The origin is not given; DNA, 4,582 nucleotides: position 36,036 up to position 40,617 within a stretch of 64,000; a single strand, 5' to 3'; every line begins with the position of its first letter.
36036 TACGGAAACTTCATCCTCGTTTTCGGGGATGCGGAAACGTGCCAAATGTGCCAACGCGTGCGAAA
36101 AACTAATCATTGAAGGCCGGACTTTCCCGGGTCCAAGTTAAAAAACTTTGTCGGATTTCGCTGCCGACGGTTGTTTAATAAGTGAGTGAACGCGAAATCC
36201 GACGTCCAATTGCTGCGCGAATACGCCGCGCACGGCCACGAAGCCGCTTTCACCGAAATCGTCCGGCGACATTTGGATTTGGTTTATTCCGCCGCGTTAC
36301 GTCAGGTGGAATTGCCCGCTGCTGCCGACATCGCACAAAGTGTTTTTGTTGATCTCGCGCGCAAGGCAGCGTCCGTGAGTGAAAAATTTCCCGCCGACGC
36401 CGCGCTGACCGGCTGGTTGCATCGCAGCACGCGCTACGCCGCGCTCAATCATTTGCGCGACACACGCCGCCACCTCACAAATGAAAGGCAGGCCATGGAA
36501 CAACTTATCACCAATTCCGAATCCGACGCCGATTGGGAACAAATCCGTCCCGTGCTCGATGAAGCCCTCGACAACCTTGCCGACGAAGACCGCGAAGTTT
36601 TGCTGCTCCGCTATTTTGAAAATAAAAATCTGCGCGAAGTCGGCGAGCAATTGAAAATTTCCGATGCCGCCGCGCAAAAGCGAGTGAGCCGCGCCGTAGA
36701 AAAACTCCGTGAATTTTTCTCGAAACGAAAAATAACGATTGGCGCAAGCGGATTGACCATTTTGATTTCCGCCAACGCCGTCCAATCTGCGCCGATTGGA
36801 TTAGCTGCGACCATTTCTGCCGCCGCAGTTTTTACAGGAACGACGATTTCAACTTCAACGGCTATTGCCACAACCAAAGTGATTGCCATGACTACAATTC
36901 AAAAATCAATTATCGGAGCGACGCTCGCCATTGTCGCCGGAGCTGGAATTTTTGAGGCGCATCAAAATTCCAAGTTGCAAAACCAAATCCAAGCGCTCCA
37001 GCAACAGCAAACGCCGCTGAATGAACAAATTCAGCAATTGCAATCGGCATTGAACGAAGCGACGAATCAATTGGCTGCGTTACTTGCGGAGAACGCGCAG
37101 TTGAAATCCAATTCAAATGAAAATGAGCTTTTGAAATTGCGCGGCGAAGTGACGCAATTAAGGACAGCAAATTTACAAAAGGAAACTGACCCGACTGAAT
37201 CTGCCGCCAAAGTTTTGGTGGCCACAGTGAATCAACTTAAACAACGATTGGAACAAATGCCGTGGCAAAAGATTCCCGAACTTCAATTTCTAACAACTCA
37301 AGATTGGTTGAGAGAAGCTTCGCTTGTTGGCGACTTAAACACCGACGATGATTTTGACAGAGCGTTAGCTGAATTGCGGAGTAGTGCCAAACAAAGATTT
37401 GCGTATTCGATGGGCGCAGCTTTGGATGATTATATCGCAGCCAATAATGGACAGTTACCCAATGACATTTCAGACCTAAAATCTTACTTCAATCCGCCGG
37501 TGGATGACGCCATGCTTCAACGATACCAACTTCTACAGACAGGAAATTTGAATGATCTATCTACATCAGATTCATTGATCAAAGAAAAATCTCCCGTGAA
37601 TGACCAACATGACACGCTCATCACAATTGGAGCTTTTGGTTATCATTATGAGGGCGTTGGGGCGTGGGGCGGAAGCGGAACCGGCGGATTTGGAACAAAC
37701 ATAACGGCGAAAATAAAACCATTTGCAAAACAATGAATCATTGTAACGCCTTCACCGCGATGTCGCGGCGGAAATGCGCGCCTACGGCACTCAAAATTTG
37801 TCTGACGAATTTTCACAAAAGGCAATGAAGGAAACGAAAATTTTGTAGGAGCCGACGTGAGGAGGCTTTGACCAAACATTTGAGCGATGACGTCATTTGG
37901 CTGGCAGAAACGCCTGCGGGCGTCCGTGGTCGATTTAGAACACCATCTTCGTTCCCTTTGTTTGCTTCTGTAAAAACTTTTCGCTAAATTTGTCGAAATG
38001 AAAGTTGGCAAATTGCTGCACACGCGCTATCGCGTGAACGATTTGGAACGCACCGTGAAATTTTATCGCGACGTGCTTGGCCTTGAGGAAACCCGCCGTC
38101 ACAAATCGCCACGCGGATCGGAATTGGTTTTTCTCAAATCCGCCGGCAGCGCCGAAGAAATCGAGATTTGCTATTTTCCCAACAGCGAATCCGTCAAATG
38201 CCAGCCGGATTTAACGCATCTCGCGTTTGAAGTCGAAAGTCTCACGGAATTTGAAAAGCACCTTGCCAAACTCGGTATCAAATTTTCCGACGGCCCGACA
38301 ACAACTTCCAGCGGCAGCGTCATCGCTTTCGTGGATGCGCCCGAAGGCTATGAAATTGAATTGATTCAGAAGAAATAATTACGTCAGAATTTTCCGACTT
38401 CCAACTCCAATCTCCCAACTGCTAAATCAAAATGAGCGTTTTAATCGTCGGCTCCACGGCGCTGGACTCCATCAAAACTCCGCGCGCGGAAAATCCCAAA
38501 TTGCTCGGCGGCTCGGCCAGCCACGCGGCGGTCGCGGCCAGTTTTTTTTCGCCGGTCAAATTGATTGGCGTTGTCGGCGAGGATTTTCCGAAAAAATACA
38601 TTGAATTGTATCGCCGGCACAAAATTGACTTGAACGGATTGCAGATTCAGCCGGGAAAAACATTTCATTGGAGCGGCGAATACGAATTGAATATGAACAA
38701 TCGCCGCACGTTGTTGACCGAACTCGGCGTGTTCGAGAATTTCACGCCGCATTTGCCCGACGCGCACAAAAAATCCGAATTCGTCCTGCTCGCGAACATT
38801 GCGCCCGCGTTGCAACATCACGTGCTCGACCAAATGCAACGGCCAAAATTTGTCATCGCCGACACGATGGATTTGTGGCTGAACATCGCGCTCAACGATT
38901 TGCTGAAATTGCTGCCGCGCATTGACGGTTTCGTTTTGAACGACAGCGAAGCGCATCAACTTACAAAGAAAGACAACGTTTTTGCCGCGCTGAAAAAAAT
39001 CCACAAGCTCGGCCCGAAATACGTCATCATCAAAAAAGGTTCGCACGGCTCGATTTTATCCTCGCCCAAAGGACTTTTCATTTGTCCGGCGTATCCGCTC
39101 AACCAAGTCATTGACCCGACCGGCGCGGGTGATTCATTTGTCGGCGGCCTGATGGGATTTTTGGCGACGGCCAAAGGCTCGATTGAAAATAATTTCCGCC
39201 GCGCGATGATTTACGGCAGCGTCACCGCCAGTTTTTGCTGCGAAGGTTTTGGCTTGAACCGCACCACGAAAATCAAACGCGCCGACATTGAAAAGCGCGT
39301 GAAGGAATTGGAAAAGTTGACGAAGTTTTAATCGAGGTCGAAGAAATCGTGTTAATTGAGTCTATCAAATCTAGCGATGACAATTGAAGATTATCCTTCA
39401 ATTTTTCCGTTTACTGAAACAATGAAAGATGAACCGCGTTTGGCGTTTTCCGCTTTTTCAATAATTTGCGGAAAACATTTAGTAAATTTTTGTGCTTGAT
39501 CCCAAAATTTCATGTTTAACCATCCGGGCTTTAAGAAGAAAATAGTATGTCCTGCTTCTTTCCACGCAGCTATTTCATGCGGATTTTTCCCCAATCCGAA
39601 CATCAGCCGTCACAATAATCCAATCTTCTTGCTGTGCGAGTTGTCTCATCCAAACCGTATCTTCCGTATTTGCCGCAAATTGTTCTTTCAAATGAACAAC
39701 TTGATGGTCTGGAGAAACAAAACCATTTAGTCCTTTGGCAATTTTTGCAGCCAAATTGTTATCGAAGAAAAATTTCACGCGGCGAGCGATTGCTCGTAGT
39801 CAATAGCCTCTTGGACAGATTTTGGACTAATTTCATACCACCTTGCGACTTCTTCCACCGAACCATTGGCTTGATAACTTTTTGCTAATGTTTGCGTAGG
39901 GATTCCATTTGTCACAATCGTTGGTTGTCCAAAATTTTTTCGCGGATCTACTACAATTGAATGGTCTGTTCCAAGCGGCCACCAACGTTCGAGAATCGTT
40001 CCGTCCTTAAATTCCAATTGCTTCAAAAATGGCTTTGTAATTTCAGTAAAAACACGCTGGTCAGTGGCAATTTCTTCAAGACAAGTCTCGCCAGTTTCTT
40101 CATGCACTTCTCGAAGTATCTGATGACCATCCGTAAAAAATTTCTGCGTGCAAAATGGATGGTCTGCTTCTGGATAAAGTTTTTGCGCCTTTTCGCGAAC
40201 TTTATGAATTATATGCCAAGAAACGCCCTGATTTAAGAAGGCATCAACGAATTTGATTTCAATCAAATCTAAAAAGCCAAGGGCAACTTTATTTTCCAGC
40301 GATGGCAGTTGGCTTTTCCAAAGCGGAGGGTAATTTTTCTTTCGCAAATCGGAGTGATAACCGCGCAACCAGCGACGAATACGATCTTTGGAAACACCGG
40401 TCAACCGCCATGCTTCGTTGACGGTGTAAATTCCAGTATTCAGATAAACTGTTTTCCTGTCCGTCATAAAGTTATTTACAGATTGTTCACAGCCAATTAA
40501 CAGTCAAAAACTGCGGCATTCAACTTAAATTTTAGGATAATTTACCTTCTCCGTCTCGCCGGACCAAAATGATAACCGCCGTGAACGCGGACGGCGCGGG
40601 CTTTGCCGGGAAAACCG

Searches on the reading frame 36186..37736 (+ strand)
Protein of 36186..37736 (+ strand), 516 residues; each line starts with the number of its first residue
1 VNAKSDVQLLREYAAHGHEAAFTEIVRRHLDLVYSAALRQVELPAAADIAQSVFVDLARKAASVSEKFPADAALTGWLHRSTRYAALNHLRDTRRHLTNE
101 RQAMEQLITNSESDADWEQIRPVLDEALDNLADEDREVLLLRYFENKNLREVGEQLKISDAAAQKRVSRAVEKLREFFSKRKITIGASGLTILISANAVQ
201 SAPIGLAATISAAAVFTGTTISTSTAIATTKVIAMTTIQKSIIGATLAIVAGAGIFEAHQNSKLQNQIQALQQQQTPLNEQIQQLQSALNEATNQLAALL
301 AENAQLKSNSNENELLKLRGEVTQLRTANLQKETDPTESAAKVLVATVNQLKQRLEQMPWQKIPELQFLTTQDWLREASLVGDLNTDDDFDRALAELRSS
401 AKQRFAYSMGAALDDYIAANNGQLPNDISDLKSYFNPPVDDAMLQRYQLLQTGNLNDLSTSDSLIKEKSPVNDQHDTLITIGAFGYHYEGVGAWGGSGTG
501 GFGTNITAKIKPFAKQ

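Call 27: search_protein_families(library=pfam, proteins=[window:36186-37736:+], max_evalue=0.0001)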
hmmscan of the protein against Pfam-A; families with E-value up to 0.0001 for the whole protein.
window:36186-37736:+ (516 aa): 3 families
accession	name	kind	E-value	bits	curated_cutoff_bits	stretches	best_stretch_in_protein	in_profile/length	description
PF04545.22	Sigma70_r4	-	2.1e-11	43.6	24.1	1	127-176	1-50/50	Sigma-70, region 4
PF08281.18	Sigma70_r4_2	-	1.7e-10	40.9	25.7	1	124-174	4-54/54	Sigma-70, region 4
PF04542.20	Sigma70_r2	-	1.7e-06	28.2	24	1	25-95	1-70/71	Sigma-70 region 2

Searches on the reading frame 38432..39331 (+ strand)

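Call 27: search_protein_families(library=pfam, proteins=[window:38432-39331:+], max_evalue=0.0001)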
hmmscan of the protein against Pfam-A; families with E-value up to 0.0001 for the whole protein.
window:38432-39331:+ (299 aa): 1 family
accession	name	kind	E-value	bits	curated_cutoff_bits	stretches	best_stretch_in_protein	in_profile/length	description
PF00294.29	PfkB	-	1.7e-30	106.8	25.8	1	25-276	35-296/302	pfkB family carbohydrate kinase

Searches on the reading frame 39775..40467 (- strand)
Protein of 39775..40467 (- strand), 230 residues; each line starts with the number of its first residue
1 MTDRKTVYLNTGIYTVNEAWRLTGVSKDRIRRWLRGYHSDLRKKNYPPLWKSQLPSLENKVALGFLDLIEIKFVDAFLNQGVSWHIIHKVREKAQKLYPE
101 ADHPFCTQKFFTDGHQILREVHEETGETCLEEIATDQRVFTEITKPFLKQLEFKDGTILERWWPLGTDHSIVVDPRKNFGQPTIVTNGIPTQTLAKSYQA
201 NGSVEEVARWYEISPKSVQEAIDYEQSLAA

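Call 27: search_protein_families(library=pfam, proteins=[window:39775-40467:-], max_evalue=0.0001)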
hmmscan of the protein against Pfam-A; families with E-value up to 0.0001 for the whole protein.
window:39775-40467:- (230 aa): 3 families
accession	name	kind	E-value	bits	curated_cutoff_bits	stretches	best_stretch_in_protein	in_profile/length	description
PF04255.20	DUF433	-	2.8e-10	40.3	23.6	1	171-224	1-55/56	Protein of unknown function (DUF433)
PF13518.12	HTH_28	-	4.3e-06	27.1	25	0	14-38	13-37/52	Helix-turn-helix domain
PF13551.12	HTH_29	-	4.8e-05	23.8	28.1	0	10-38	9-37/64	Winged helix-turn helix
